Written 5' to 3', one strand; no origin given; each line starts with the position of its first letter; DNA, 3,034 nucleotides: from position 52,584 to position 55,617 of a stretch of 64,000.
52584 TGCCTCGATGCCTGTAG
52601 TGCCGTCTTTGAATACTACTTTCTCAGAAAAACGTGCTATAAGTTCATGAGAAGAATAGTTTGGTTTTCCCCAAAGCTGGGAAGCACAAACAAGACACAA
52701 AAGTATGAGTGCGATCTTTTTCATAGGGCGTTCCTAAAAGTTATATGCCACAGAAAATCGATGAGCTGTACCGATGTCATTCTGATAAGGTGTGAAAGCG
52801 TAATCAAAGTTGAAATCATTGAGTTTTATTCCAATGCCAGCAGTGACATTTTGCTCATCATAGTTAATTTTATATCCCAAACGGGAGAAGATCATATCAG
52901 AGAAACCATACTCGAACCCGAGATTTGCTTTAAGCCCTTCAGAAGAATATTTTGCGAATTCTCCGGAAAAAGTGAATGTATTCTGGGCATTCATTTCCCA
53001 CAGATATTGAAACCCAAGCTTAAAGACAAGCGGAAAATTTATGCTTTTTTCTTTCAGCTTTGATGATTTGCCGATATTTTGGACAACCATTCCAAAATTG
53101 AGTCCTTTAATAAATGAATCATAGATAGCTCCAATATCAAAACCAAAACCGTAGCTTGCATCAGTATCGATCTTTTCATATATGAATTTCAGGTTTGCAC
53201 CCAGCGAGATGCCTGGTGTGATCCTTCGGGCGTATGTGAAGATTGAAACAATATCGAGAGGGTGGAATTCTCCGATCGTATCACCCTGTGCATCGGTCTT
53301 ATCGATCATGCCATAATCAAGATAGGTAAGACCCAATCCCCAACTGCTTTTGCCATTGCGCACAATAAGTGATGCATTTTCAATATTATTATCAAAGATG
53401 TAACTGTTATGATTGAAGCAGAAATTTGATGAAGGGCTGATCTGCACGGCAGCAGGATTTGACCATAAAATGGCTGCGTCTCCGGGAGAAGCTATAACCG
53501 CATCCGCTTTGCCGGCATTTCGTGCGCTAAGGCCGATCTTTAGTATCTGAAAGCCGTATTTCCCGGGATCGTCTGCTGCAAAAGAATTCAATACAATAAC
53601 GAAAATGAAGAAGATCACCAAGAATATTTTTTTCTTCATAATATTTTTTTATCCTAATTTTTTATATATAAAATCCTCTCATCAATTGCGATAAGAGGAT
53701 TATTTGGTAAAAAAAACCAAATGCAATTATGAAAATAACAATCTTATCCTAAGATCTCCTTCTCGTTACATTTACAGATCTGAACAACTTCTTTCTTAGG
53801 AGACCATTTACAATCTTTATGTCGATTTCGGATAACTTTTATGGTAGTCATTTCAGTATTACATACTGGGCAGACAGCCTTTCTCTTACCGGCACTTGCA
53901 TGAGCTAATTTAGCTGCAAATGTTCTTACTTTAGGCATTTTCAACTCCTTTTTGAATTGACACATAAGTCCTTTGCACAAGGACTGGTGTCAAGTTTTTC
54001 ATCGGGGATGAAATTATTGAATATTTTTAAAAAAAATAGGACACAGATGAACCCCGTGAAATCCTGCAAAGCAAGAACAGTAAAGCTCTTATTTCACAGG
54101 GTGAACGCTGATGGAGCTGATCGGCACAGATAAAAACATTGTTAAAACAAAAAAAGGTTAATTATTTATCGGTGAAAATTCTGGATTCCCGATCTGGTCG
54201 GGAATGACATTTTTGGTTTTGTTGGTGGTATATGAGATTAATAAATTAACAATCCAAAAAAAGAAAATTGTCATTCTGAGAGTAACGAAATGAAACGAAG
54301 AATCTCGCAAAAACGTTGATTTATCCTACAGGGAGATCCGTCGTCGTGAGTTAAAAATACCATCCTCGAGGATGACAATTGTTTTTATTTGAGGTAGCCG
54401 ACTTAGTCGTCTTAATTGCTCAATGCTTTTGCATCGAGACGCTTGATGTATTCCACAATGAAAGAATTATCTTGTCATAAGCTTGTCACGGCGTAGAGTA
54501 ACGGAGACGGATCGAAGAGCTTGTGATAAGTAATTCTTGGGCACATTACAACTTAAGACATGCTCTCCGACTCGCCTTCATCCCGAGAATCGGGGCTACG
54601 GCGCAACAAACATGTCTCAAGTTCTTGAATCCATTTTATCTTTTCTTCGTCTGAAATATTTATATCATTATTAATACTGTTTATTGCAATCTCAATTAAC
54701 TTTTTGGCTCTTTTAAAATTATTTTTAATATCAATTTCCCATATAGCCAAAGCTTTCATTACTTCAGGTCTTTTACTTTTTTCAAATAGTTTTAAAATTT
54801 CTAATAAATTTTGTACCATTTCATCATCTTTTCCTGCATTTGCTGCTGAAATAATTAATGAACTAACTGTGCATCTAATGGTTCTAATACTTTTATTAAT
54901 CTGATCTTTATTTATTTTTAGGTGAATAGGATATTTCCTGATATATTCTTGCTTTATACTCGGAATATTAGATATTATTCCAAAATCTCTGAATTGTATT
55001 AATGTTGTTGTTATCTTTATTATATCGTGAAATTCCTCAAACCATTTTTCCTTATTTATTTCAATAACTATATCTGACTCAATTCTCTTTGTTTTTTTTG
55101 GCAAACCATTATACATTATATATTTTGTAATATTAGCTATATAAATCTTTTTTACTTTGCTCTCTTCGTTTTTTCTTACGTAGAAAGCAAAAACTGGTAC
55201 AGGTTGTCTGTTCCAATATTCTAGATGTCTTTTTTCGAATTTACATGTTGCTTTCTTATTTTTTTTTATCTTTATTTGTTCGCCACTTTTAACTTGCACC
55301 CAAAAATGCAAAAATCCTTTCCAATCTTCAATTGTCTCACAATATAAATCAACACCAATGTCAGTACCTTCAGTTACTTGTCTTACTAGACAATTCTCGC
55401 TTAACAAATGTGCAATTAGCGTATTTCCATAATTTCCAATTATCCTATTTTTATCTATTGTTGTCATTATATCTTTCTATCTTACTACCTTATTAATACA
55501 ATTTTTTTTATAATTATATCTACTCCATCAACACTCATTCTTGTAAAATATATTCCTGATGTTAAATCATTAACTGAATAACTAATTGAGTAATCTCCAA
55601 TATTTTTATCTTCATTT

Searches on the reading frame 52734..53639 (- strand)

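Call 33: search_protein_families(library=pfam, proteins=[window:52734-53639:-], max_evalue=0.00001)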
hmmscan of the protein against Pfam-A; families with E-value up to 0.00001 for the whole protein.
window:52734-53639:- (301 aa): 1 family
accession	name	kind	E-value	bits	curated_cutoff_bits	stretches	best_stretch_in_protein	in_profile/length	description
PF03687.19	UPF0164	-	3.7e-06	26.4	21.4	0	27-156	38-166/325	Uncharacterised protein family (UPF0164)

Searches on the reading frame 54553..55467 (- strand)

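Call 33: search_protein_families(library=pfam, proteins=[window:54553-55467:-], max_evalue=0.00001)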
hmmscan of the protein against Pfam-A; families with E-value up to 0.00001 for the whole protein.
window:54553-55467:- (304 aa): 1 family
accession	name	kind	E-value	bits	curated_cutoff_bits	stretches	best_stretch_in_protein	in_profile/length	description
PF14280.11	DUF4365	-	1e-13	52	24.3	1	16-143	6-127/139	Domain of unknown function (DUF4365)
